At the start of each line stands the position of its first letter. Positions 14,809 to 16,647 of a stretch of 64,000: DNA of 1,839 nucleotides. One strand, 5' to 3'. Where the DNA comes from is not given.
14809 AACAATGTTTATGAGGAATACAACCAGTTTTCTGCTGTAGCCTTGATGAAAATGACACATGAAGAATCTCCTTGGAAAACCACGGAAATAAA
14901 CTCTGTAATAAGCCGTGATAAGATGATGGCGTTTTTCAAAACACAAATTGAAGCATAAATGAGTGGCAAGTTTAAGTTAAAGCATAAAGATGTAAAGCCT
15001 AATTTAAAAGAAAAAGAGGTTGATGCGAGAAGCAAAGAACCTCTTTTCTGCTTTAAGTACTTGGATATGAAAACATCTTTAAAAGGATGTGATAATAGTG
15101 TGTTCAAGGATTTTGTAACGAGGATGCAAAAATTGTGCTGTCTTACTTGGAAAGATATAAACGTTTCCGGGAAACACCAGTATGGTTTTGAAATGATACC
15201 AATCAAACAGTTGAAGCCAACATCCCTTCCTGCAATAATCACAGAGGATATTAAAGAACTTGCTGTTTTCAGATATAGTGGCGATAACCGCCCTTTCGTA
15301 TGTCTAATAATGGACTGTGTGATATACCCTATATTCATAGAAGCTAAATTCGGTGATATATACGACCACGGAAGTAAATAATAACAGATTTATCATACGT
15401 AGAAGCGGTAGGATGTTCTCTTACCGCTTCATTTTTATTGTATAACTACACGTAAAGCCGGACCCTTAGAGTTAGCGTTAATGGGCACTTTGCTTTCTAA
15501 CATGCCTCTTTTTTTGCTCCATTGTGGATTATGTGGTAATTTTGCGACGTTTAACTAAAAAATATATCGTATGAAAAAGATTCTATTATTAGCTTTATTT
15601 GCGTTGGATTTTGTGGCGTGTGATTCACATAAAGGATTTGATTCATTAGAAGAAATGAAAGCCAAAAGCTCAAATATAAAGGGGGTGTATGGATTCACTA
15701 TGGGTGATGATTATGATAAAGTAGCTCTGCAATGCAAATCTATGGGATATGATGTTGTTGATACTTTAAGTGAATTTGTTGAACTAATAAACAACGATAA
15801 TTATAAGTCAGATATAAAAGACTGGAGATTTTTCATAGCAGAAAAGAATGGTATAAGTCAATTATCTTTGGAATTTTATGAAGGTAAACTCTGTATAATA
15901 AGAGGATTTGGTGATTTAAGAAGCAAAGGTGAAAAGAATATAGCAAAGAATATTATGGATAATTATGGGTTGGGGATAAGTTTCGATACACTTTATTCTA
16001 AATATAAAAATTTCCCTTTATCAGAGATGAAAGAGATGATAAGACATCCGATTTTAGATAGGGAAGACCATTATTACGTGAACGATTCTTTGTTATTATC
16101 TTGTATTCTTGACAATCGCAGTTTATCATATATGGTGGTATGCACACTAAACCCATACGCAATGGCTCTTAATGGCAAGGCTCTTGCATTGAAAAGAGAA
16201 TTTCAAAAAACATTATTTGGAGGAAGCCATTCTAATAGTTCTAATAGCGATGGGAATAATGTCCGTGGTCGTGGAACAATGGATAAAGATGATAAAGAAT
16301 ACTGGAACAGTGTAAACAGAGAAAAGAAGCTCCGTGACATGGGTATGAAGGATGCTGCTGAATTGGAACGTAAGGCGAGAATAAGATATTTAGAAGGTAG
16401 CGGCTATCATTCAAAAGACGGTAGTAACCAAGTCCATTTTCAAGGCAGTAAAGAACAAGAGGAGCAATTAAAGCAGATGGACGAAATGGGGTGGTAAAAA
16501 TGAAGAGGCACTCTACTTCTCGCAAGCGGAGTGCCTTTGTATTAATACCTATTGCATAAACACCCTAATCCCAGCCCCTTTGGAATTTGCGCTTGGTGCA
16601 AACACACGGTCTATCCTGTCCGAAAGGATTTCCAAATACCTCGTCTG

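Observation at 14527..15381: Panacea (DUF4065) antitoxin-like gene translationally coupled to an unrecognisable 140-aa partner: candidate novel toxin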

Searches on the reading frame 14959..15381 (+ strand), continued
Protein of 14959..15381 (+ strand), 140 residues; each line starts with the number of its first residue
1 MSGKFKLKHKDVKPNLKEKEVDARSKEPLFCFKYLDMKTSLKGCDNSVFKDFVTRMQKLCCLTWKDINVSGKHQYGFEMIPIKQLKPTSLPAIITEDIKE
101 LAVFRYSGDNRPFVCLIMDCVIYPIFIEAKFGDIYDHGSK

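Call 42: fold_search(model_id=the predicted structure, library=pdb)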
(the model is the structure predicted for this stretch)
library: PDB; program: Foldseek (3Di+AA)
matches with E <= 10: 63; with E <= 0.001: 0
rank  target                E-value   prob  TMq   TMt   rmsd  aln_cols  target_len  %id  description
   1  2a6r_C                2.6e-01  0.51  0.35  0.51   5.3       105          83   11  Crystal structure of YoeB under PEG condition (released 2005-08-23)
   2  5ycl_B                3.1e-01  0.35  0.33  0.45   5.8       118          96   12  Crystal structure of HigBA complex from Shigella flexneri (released 2018-09-19)
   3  6kmq_A                3.8e-01  0.33  0.33  0.46   6.9       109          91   11  2.3 Angstrom resolution structure of dimeric HigBA toxin-antitoxin complex from E. coli (released 2020-11-18)
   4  5ycl_D                4.8e-01  0.14  0.27  0.35   8.1       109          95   11  Crystal structure of HigBA complex from Shigella flexneri (released 2018-09-19)
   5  3ouy_A                5.9e-01  0.03  0.14  0.06  16.1       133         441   12  How the CCA-adding Enzyme Selects Adenine Over Cytosine at Position 76 of tRNA (released 2010-12-01)
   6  2khe_MODEL_1_A        8.0e-01  0.33  0.36  0.52   6.1       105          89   10  Solution Structure of the Bacterial Toxin Rele from Thermus Thermophilus HB8 (released 2010-03-31)
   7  4ltt                  8.0e-01  0.20  0.32  0.42   6.0       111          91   16  Crystal structure of native apo toxin from Helicobacter pylori (released 2014-02-05)
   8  3ovs_A                9.7e-01  0.02  0.13  0.05  15.6       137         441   12  How the CCA-adding Enzyme Selects Adenine over Cytosine in Position 76 of tRNA (released 2010-12-01)
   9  3g5o_B                1.0e+00  0.23  0.34  0.53   6.7       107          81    8  The crystal structure of the toxin-antitoxin complex RelBE2 (Rv2865-2866) from Mycobacterium tuberculosis (released 2009-04-14)
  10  7awk                  1.0e+00  0.23  0.32  0.37   7.1       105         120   10  Crystal structure of the HigB1 toxin mutant K95A from Mycobacterium tuberculosis (Rv1955) (released 2021-11-24)
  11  3ova_A                1.1e+00  0.02  0.14  0.05  14.5       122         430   11  How the CCA-adding Enzyme Selects Adenine over Cytosine in Position 76 of tRNA (released 2010-12-01)
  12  1r89                  1.2e+00  0.02  0.15  0.06  15.5       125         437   12  Crystal Structures of an Archaeal Class I CCA-Adding Enzyme and Its Nucleotide Complexes (released 2003-12-16)
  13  5ifg_C                1.3e+00  0.20  0.21  0.28   3.3        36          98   14  Crystal structure of HigA-HigB complex from E. Coli (released 2017-03-01)
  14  9ho5_A                1.5e+00  0.03  0.13  0.15  11.8        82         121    7  Crystal Structure of the Human Frataxin protein in complex with a tailored Camelid Nanobody 4A7 (released 2025-12-24)
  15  3s5f_A                1.8e+00  0.02  0.12  0.14  11.3        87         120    8  Crystal structure of human frataxin variant W155F (released 2011-06-29)
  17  3g5o_C                2.4e+00  0.10  0.31  0.45   7.5       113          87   10  The crystal structure of the toxin-antitoxin complex RelBE2 (Rv2865-2866) from Mycobacterium tuberculosis (released 2009-04-14)
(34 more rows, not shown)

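Call 55: find_encoding_contigs(protein=P0167, flank=3000, max_places=4)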
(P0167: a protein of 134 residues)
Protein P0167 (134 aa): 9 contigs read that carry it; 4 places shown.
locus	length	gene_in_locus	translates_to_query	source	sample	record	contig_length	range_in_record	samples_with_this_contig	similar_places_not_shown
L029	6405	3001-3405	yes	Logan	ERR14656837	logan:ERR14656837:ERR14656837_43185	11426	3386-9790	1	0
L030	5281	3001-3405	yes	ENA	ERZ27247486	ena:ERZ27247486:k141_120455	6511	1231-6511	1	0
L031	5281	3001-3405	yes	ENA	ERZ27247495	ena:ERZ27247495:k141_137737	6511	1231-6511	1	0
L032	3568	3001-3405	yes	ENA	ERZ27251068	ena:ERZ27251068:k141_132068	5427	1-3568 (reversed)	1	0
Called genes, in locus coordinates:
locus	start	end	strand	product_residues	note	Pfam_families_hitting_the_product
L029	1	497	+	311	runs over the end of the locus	PF09588:YqaJ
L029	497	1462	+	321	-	-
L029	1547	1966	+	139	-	-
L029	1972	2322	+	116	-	-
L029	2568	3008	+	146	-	PF13274:SocA_Panacea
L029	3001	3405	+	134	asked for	-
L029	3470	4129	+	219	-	-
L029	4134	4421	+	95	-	-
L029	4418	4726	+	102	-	-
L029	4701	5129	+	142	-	-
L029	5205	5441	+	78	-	-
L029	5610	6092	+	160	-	PF13274:SocA_Panacea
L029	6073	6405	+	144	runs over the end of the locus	-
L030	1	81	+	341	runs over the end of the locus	PF09588:YqaJ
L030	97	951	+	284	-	PF03837:RecT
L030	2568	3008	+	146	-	PF13274:SocA_Panacea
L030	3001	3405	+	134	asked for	-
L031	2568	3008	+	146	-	PF13274:SocA_Panacea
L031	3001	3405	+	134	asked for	-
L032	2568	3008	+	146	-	PF13274:SocA_Panacea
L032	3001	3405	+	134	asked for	-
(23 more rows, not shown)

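Call 56: find_encoding_contigs(protein=P0140, flank=3000, max_places=4)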
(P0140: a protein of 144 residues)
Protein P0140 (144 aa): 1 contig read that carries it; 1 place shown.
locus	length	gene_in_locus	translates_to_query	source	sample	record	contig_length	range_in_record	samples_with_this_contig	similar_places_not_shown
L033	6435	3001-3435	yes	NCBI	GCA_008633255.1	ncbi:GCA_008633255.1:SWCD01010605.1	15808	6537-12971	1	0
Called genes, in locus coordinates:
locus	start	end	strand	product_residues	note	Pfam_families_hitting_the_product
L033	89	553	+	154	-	-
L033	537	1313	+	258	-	PF12146:Hydrolase_4, PF00561:Abhydrolase_1, PF12697:Abhydrolase_6, PF03096:Ndr, PF00561:Abhydrolase_1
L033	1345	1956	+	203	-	PF01810:LysE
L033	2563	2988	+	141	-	PF13274:SocA_Panacea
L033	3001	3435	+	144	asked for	-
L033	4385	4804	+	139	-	-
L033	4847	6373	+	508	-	-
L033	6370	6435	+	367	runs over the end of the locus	-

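Call 60: fold_search(model_id=the predicted structure, library=viral)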
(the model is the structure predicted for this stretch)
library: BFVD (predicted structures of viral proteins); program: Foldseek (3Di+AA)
matches with E <= 10: 134; with E <= 0.001: 0
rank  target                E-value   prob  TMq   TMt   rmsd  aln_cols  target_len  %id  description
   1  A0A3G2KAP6            6.2e-01  0.06  0.16  0.20   6.1        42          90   17  Uncharacterized protein [Salmonella phage STG2]
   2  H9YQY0                8.5e-01  0.33  0.37  0.50   6.7       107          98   12  (no name in the UniProt tables at hand)
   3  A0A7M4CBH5            1.1e+00  0.13  0.24  0.15  12.7        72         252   12  NS3 [uncultured densovirus]
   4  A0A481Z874            1.1e+00  0.07  0.20  0.17  13.4        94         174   11  Uncharacterized protein [Pithovirus LCPAC304]
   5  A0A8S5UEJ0            1.5e+00  0.06  0.21  0.12  10.8        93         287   11  PGRP protein [Podoviridae sp. ctjVy23]
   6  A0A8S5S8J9            1.6e+00  0.04  0.23  0.28  17.1       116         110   14  Uncharacterized protein [Siphoviridae sp. ctb3910]
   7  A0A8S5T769            1.7e+00  0.06  0.17  0.33  10.4        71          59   14  Uncharacterized protein [Siphoviridae sp. ctxMM9]
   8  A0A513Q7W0            2.0e+00  0.05  0.24  0.18  12.6       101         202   14  ORF1a (Fragment) [Porcine astrovirus 1]
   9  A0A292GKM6            2.0e+00  0.04  0.23  0.24  12.0       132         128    8  (no name in the UniProt tables at hand)
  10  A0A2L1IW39            2.1e+00  0.10  0.28  0.31   7.5       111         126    8  Uncharacterized protein [Streptomyces phage BillNye]
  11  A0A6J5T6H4            2.1e+00  0.08  0.19  0.36   4.1        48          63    8  Uncharacterized protein [uncultured Caudovirales phage]
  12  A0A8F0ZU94            2.1e+00  0.04  0.16  0.19  11.4        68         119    9  X4-like protein [Alphacoronavirus sp.]
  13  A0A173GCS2            2.1e+00  0.01  0.16  0.12  19.4       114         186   13  Uncharacterized protein [Pseudomonas phage VSW-3]
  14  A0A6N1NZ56            2.2e+00  0.07  0.17  0.09   6.2        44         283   14  Spermidine synthase [Tupanvirus soda lake]
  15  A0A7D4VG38            2.2e+00  0.02  0.15  0.15  13.1        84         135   15  RNA-directed RNA polymerase 2a (Fragment) [Cucumber mosaic virus]
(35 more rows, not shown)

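Call 62: find_homologous_proteins(query=A2, max_evalue=0.01)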
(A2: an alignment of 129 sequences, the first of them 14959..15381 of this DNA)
Query A2 (129 sequences) (140 aa, profile of the alignment): 73 proteins with E <= 0.01 among 548 candidates.
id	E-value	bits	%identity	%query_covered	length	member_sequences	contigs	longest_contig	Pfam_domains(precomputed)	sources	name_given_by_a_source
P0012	3.5e-47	178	57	79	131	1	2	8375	-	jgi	jgi:hypothetical protein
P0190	2.0e-46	175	51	79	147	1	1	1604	-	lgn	-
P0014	2.5e-46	175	47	94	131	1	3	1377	-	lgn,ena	-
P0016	3.2e-46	175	49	79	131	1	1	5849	-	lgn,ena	-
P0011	1.4e-45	173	50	79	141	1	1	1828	-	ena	-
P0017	2.0e-45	172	48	79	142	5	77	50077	-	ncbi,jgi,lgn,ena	-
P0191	2.6e-45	172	53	79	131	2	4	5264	-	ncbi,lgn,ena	-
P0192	4.9e-45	171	37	79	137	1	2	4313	-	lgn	-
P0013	5.5e-45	171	47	92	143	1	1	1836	-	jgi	jgi:hypothetical protein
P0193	1.5e-44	169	44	90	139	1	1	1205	-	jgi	jgi:hypothetical protein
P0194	3.1e-44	168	44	91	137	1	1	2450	-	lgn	-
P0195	3.4e-44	168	48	88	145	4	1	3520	-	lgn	-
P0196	4.1e-44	168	48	79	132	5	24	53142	-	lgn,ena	-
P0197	4.7e-44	168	48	79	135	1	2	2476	-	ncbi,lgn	-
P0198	1.5e-43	166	50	79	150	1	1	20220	-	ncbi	-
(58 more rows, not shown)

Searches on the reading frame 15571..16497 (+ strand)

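Call 3: search_protein_families(library=pfam, proteins=[window:15571-16497:+], max_evalue=1)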
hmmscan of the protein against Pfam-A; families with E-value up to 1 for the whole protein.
window:15571-16497:+ (308 aa): 0 families

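Call 5: search_protein_families(library=phrogs, proteins=[window:15571-16497:+], max_evalue=0.1)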
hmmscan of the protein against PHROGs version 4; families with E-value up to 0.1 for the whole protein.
window:15571-16497:+ (308 aa): 1 family
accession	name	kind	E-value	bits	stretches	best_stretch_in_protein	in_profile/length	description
phrog_26317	-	unknown function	0.027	15.4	1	213-287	11-82/119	-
